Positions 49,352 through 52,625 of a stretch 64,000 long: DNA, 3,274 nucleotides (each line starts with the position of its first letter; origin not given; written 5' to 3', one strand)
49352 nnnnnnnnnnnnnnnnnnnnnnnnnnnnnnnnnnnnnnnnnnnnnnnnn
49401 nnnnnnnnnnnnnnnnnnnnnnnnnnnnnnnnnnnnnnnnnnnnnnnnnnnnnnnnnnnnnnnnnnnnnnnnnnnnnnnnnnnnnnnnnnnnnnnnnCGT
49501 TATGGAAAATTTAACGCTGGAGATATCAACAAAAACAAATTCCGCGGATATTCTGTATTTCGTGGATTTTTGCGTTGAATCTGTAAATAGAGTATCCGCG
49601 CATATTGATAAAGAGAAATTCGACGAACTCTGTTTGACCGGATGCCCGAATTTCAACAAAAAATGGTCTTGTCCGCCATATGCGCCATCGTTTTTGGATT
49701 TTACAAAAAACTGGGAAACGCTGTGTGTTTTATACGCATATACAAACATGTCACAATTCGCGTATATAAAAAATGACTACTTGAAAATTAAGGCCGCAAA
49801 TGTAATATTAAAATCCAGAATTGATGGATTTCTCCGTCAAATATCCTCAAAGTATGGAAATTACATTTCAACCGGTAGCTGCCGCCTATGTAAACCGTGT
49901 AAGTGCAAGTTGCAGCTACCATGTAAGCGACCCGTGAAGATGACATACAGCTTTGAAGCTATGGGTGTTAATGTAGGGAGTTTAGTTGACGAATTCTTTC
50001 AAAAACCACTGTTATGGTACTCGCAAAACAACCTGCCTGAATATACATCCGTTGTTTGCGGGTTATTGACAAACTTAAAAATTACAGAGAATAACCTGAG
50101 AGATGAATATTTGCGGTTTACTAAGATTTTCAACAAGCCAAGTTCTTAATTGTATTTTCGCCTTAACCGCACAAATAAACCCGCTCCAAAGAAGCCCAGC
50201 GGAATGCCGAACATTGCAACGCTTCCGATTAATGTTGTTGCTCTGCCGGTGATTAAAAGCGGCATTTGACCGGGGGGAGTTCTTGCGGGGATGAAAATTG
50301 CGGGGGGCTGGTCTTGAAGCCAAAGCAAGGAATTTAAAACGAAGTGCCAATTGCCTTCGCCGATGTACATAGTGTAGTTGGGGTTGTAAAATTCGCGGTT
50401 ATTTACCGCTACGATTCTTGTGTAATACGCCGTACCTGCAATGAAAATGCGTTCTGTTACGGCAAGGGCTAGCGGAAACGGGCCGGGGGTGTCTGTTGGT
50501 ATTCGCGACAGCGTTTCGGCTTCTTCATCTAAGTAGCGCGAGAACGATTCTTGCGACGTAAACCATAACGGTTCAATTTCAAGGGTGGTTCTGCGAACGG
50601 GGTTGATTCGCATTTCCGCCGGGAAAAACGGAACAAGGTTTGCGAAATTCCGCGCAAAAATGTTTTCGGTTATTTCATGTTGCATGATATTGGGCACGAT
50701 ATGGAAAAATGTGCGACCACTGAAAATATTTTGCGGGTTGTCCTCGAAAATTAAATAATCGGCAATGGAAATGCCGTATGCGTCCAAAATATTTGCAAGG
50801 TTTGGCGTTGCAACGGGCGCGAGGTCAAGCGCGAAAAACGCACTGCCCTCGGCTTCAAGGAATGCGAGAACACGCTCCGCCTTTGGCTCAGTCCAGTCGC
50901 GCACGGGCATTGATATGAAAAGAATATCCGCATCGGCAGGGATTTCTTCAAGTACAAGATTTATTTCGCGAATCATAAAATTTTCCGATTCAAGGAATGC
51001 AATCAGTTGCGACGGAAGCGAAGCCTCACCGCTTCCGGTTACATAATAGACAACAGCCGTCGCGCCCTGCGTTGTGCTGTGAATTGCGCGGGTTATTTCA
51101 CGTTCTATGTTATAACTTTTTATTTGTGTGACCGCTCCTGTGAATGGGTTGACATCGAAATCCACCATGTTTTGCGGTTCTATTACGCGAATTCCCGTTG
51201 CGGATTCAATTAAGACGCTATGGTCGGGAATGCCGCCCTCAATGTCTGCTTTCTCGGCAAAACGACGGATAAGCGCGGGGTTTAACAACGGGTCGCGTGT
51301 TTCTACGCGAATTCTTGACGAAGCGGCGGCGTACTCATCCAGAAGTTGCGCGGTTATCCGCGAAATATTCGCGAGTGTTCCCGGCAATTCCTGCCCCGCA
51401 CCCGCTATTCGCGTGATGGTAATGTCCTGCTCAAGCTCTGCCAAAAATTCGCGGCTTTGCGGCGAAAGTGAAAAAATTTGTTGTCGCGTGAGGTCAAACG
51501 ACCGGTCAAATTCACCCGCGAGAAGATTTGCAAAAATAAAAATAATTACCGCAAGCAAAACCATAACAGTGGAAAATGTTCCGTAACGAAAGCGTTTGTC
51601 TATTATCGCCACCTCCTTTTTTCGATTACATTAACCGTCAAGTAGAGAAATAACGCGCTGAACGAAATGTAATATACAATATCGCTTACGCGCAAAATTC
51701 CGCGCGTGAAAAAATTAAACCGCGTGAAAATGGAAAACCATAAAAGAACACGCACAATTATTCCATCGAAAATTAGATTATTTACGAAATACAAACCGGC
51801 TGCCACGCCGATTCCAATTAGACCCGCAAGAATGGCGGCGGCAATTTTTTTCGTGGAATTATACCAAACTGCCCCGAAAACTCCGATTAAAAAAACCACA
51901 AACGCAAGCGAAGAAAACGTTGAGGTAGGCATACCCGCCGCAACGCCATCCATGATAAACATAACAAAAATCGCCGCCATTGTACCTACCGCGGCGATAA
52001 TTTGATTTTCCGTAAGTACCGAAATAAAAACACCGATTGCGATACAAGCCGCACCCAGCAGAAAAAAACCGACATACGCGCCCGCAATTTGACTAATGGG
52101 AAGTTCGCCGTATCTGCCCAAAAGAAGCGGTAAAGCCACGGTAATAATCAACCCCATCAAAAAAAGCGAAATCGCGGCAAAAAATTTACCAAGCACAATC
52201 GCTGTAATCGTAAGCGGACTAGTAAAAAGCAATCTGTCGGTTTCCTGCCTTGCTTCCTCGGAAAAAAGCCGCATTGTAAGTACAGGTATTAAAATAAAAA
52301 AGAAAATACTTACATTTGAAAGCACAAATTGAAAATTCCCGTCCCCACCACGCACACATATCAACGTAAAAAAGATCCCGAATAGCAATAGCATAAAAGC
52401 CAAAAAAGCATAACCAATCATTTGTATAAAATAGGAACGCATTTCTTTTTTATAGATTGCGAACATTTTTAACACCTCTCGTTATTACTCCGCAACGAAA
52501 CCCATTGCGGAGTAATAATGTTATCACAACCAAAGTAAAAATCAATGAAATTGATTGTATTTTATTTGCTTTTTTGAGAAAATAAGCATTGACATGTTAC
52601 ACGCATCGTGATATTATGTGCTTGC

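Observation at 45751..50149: AT-rich four-gene cassette: XRE-HTH/ImmA-IrrE protease fusion, SPASM-like radical SAM enzyme, HD-domain protein, Cys-rich DUF2284-like protein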

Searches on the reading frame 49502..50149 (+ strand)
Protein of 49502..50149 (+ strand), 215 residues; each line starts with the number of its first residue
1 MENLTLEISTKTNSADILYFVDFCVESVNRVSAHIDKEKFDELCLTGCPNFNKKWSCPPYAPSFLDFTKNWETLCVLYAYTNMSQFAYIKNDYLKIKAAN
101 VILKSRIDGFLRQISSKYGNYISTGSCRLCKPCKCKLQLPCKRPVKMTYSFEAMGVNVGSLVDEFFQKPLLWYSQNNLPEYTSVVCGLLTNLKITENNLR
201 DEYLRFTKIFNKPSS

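Call 3: search_protein_families(library=pfam, proteins=[window:49502-50149:+], max_evalue=0.1)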
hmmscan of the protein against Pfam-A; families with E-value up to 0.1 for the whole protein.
window:49502-50149:+ (215 aa): 1 family
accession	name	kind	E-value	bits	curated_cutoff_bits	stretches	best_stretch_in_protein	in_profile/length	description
PF10050.14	DUF2284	-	7.3e-21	75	25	1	37-171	11-146/161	Predicted metal-binding protein (DUF2284)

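Call 4: search_protein_families(library=padloc, proteins=[window:49502-50149:+], max_evalue=0.1)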
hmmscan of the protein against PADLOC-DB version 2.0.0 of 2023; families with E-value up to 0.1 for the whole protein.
window:49502-50149:+ (215 aa): 0 families

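Call 5: search_protein_families(library=ncbifam, proteins=[window:49502-50149:+], max_evalue=0.1)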
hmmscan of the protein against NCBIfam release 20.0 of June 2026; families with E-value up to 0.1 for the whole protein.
window:49502-50149:+ (215 aa): 0 families

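Call 41: search_solved_structures(query=window:49502-50149:+, max_evalue=10)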
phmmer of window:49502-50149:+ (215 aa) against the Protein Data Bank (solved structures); distinct sequences matched with E-value up to 10: 3.
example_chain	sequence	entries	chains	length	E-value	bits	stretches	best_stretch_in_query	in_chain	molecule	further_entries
1ejf_A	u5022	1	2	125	0.2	14.9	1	19-52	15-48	Prostaglandin E synthase 3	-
7y04_C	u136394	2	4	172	0.23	14.6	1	18-52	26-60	Prostaglandin E synthase 3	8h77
7krj_C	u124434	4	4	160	0.3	14.3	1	19-52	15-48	Prostaglandin E synthase 3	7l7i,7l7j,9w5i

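Call 55: find_homologous_proteins(query=window:49502-50149:+)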
Query window:49502-50149:+ (215 aa): 338 proteins with E <= 0.001 among 399 candidates; the best 120 are listed.
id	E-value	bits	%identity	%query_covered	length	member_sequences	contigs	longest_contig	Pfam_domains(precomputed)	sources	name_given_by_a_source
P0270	8.0e-144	495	100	100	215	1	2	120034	PF10050.15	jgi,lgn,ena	-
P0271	1.7e-94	334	67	96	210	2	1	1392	PF10050.15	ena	-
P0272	9.3e-89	315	64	97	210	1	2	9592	PF10050.15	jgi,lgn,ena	-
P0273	3.0e-88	313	66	97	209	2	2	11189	PF10050.15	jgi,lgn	-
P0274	2.5e-79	284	61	97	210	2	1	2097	PF10050.15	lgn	-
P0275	9.8e-79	282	63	91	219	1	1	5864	PF10050.15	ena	-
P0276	3.7e-78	280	58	95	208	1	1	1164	PF10050.15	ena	-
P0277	1.2e-76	275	60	95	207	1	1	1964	PF10050.15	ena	-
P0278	1.3e-76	275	61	87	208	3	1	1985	PF10050.15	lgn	-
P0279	2.4e-76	275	61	93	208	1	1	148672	PF10050.15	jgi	-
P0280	4.8e-76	274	59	95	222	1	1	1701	PF10050.15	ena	-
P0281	5.9e-76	273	59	90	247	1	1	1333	PF10050.15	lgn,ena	-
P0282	6.0e-76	273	62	91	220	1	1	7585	PF10050.15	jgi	-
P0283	1.7e-75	272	57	96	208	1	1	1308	PF10050.15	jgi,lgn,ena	-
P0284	4.0e-75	271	57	96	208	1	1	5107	PF10050.15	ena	-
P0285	8.5e-75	269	59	93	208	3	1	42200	PF10050.15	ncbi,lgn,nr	ncbi:MAG: DUF2284 domain-containing protein [Ruminiclostridium sp.]|nr:DUF2284 domain-containing pro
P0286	8.8e-75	269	57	91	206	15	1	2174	PF10050.15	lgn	-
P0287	9.5e-75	269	61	92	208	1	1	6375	PF10050.15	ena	-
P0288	1.3e-74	269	64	80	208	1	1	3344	PF10050.15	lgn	-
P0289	1.3e-74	269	67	78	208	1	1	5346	PF10050.15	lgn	-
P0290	1.5e-74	269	59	91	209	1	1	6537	PF10050.15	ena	-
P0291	1.6e-74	269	59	95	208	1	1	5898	PF10050.15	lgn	-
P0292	2.5e-74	268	57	96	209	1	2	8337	PF10050.15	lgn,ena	-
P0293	3.3e-74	268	59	96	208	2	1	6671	PF10050.15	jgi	-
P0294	6.9e-74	266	60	92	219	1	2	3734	PF10050.15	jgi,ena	-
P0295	7.0e-74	266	55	94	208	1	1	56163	PF10050.15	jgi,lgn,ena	-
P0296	8.3e-74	266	60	91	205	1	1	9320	PF10050.15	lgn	-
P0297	8.8e-74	266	55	94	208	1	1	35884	PF10050.15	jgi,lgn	jgi:predicted metal-binding protein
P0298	1.1e-73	266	57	94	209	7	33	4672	PF10050.15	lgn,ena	-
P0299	1.4e-73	266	55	95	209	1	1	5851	PF10050.15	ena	-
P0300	1.6e-73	265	59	91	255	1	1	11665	PF10050.15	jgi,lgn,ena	-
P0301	1.7e-73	265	57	92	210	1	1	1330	PF10050.15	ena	-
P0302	2.2e-73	265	65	80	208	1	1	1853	PF10050.15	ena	-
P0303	2.6e-73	265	60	96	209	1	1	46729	PF10050.15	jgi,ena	-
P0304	7.7e-73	263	55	96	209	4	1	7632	PF10050.15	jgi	jgi:predicted metal-binding protein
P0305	1.2e-72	262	57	93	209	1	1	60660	PF10050.15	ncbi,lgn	-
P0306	1.5e-72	262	55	95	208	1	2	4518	PF10050.15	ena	-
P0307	1.8e-72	262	56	91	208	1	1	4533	PF10050.15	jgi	jgi:predicted metal-binding protein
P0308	2.4e-72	261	58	90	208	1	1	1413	PF10050.15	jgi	jgi:predicted metal-binding protein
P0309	4.0e-72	261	57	97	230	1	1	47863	PF10050.15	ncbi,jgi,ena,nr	ncbi:MAG: DUF2284 domain-containing protein [Oscillospiraceae bacterium]|nr:DUF2284 domain-containin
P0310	4.4e-72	261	57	95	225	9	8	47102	PF10050.15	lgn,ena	-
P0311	5.5e-72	260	57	95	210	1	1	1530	PF10050.15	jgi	jgi:predicted metal-binding protein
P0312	5.6e-72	260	57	96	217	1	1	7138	PF10050.15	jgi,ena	-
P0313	7.6e-72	260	57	97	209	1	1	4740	PF10050.15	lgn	-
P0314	2.1e-71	258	53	97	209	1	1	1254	PF10050.15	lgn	-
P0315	2.1e-71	258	57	93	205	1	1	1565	PF10050.15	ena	-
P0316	2.5e-71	258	53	96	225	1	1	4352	PF10050.15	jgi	jgi:predicted metal-binding protein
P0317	4.9e-71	257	53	93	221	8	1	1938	PF10050.15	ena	-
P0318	5.2e-71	257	55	94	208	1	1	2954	PF10050.15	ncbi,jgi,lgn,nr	ncbi:MAG: DUF2284 domain-containing protein [Clostridiales bacterium]|jgi:predicted metal-binding pr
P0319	7.8e-71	257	56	89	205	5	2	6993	PF10050.15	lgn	-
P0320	1.2e-70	256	53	96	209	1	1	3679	PF10050.15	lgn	-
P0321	2.7e-70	255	54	95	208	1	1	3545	PF10050.15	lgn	-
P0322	6.5e-70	253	61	80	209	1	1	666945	PF10050.15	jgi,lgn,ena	-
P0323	8.0e-70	253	61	81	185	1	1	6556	PF10050.15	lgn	-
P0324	1.0e-69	253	56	90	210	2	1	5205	PF10050.15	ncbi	-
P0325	1.4e-69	252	54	91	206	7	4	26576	PF10050.15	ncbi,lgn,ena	-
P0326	1.7e-69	252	55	96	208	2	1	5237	PF10050.15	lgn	-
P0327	1.9e-69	252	55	93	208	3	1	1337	PF10050.15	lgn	-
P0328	2.2e-69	252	52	96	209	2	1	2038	PF10050.15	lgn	-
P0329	2.5e-69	252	55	87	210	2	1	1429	PF10050.15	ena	-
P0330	2.6e-69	252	54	97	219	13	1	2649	PF10050.15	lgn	-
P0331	3.2e-69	251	54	97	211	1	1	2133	PF10050.15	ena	-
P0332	4.5e-69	251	53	91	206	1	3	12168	PF10050.15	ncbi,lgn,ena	-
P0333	4.6e-69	251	54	94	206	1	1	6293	PF10050.15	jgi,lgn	-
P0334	4.9e-69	251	53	95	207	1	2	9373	PF10050.15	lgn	-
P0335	5.0e-69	251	54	91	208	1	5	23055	PF10050.15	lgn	-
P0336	6.0e-69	250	54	94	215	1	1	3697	PF10050.15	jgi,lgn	jgi:predicted metal-binding protein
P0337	6.8e-69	250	56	89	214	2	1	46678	PF10050.15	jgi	-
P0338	1.0e-68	250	57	89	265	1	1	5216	PF10050.15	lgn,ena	-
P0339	1.1e-68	249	55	94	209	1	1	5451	PF10050.15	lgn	-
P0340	1.6e-68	249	57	93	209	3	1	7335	PF10050.15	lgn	-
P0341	3.1e-68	248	53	91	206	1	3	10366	PF10050.15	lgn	-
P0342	3.6e-68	248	56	93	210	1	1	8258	PF10050.15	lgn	-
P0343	4.1e-68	248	57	91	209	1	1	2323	PF10050.15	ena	-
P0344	6.1e-68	247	54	89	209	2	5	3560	PF10050.15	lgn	-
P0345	7.6e-68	247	55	95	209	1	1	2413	PF10050.15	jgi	jgi:predicted metal-binding protein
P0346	8.4e-68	247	55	90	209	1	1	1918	PF10050.15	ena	-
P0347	9.4e-68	246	56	93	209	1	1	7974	PF10050.15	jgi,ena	-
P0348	1.1e-67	246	54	88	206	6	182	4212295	PF10050.15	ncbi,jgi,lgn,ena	ncbi:DUF2284 domain-containing protein [Lachnospiraceae bacterium KK002]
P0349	1.2e-67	246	56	93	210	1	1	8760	PF10050.15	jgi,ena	-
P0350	1.4e-67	246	56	91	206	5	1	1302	PF10050.15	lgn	-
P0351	1.8e-67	246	52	93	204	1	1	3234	PF10050.15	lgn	-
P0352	1.8e-67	246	56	92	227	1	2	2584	PF10050.15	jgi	-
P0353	1.8e-67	245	65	78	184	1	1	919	PF10050.15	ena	-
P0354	1.8e-67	245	55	91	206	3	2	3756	PF10050.15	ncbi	-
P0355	1.8e-67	245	53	94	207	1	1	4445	PF10050.15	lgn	-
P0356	2.7e-67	245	57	89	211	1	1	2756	PF10050.15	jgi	jgi:predicted metal-binding protein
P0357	4.3e-67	244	52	91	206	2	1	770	PF10050.15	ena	-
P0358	5.2e-67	244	52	91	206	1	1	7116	PF10050.15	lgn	-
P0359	6.1e-67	244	56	97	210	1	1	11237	PF10050.15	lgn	-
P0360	7.6e-67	243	52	95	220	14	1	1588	PF10050.15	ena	-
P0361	1.4e-66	243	54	95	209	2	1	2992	PF10050.15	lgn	-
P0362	1.5e-66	243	53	92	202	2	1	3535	PF10050.15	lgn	-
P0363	1.6e-66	242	52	92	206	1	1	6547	PF10050.15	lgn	-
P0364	2.0e-66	242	55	94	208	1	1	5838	PF10050.15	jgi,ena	-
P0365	2.3e-66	242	59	80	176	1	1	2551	PF10050.15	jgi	jgi:predicted metal-binding protein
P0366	5.3e-66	241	54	90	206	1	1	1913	PF10050.15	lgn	-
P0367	7.4e-66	240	54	97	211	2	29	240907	PF10050.15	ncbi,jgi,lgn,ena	jgi:predicted metal-binding protein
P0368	9.2e-66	240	53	91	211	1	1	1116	PF10050.15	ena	-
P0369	9.3e-66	240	54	95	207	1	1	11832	PF10050.15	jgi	jgi:predicted metal-binding protein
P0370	1.0e-65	240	53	95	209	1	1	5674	PF10050.15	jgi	jgi:predicted metal-binding protein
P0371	1.3e-65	239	53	90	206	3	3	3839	PF10050.15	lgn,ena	-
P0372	1.4e-65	239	55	95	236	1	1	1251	PF10050.15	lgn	-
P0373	1.5e-65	239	52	91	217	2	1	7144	PF10050.15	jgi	-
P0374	1.6e-65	239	51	91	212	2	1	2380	PF10050.15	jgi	-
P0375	2.1e-65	239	53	92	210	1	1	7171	PF10050.15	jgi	jgi:predicted metal-binding protein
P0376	2.1e-65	239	53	89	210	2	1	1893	PF10050.15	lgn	-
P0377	2.4e-65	239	54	90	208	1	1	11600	PF10050.15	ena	-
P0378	2.4e-65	239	54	89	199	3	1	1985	PF10050.15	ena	-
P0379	2.6e-65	238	53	92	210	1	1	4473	PF10050.15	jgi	-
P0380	2.9e-65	238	58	80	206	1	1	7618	PF10050.15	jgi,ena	-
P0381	4.0e-65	238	53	93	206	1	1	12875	PF10050.15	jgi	jgi:predicted metal-binding protein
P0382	5.4e-65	237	53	91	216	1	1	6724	PF10050.15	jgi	jgi:predicted metal-binding protein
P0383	6.2e-65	237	52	94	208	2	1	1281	PF10050.15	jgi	-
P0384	6.2e-65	237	50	92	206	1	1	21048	PF10050.15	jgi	jgi:predicted metal-binding protein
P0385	6.3e-65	237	53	90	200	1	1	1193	PF10050.15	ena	-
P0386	6.4e-65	237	54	97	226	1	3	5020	PF10050.15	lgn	-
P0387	9.4e-65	237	51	95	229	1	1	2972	PF10050.15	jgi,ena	-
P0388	1.0e-64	236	52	89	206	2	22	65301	PF10050.15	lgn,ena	-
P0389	1.2e-64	236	50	97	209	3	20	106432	PF10050.15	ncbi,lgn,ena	-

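Call 67: predict_structure(alignment_id=A3)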
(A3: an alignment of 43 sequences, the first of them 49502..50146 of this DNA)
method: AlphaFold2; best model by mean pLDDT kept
length: 215 residues; sequences in the alignment: 43
mean_pLDDT: 89.8   pTM: 0.86
mean pLDDT of the five models: 89.8, 88.8, 88.3, 87.3, 86.9
residues with pLDDT >= 90: 160; 70-90: 32; 50-70: 20; < 50: 3
segments of 3 or more residues with pLDDT < 50: none
pLDDT, mean of each block of 10 residues (from residue 1): 86 95 97 94 87 82 95 98 98 96 94 95 70 62 76 94 96 95 97 96 94 67
secondary structure, 60 per line:
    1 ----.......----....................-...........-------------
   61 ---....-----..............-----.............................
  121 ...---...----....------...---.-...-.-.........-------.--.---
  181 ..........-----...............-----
elements in order: E5-11 E16-27 H28-34 H37-47 H64-67 E73-82 H83-86 H92-118 E119-123 H134-137 H158-166 E181-190 H196-210

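Call 72: fold_search(model_id=the predicted structure, library=pdb)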
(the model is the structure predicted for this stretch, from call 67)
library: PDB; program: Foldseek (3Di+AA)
matches with E <= 10: 312; with E <= 0.001: 0
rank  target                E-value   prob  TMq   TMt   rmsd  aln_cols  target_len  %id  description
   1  5ynt_A                2.7e-01  0.02  0.14  0.11  17.2       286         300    8  Crystal structure of an aromatic prenyltransferase FAMD1 from Fischerella ambigua UTEX 1903 (released 2018-08-29)
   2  5ynv_A                2.7e-01  0.02  0.14  0.11  17.2       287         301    8  Crystal structure of an aromatic prenyltransferase FAMD1 from Fischerella ambigua UTEX 1903 in complex with DMASPP (released 2018-08-29)
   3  5ynu_A                4.9e-01  0.02  0.14  0.11  17.6       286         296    8  Crystal structure of an aromatic prenyltransferase FAMD1 from Fischerella ambigua UTEX 1903 in complex with INN (released 2018-08-29)
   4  7n7s_A                5.5e-01  0.02  0.13  0.09  11.8       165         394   10  Crystal Structure of Hydroxymethylglutaryl-CoA reductase from Elizabethkingia anophelis NUHP1 (released 2021-06-23)
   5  5y7c_B                5.9e-01  0.01  0.14  0.12  17.4       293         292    7  Hapalindole A and DMSPP Bound AmbP3 (released 2018-07-18)
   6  7n7s_B                6.3e-01  0.02  0.13  0.08  11.8       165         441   10  Crystal Structure of Hydroxymethylglutaryl-CoA reductase from Elizabethkingia anophelis NUHP1 (released 2021-06-23)
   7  9vyf_O                8.1e-01  0.05  0.12  0.05  12.8       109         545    6  Cyanopodophage Pan3 portal complex (released 2025-11-26)
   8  5y4g_B                8.1e-01  0.01  0.15  0.12  17.6       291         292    8  Apo Structure of AmbP3 (released 2018-07-18)
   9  1wql_A                8.7e-01  0.01  0.13  0.08  17.1       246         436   10  Cumene dioxygenase (cumA1A2) from Pseudomonas fluorescens IP01 (released 2005-03-29)
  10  9vyf_I                9.3e-01  0.04  0.12  0.05  14.1       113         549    6  Cyanopodophage Pan3 portal complex (released 2025-11-26)
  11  7n7s_C                9.9e-01  0.02  0.13  0.09  11.8       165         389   10  Crystal Structure of Hydroxymethylglutaryl-CoA reductase from Elizabethkingia anophelis NUHP1 (released 2021-06-23)
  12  9vyf_H                9.9e-01  0.02  0.10  0.05  13.8       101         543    6  Cyanopodophage Pan3 portal complex (released 2025-11-26)
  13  5ynu_B                9.9e-01  0.01  0.14  0.11  17.7       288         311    8  Crystal structure of an aromatic prenyltransferase FAMD1 from Fischerella ambigua UTEX 1903 in complex with INN (released 2018-08-29)
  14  4efj_A                1.7e+00  0.01  0.14  0.11  21.6       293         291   10  Crystal structure of I-GzeII LAGLIDADG homing endonuclease in complex with DNA target site (released 2012-05-02)
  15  4kat_C                1.9e+00  0.01  0.14  0.14  21.0       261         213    8  Crystal structure of FDTS from T. maritima mutant (R174K) with FAD and dUMP (released 2014-03-26)
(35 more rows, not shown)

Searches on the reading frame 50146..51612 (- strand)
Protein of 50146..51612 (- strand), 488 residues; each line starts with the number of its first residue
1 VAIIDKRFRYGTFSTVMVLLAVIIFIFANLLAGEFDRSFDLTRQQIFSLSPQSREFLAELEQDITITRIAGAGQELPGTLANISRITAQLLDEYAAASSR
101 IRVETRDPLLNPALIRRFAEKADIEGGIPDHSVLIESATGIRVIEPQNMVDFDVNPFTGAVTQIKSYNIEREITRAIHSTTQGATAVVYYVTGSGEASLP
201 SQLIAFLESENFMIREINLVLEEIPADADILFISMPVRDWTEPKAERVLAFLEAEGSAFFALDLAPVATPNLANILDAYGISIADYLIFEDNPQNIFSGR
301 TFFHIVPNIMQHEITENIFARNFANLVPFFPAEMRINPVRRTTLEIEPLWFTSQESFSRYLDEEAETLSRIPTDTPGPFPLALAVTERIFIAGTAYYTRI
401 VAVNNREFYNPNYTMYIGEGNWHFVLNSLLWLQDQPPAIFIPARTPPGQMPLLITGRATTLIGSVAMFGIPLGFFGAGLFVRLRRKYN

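Call 89: search_protein_families(library=pfam, proteins=[window:50146-51612:-], max_evalue=0.00001)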
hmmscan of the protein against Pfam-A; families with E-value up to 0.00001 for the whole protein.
window:50146-51612:- (488 aa): 2 families
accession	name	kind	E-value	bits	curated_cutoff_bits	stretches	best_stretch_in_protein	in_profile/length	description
PF09822.16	ABC_transp_aux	-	2.5e-14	53.7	34.7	1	187-387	3-228/288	ABC-type uncharacterized transport system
PF23357.1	DUF7088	-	7.1e-12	45.9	27.8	1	44-113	2-70/105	Domain of unknown function (DUF7088)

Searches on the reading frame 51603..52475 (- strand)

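Call 89: search_protein_families(library=pfam, proteins=[window:51603-52475:-], max_evalue=0.00001)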
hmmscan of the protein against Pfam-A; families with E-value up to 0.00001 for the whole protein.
window:51603-52475:- (290 aa): 1 family
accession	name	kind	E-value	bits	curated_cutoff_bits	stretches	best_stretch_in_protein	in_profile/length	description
PF12698.13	ABC2_membrane_3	-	1.1e-08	35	31.6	1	46-189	159-297/347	ABC-2 family transporter protein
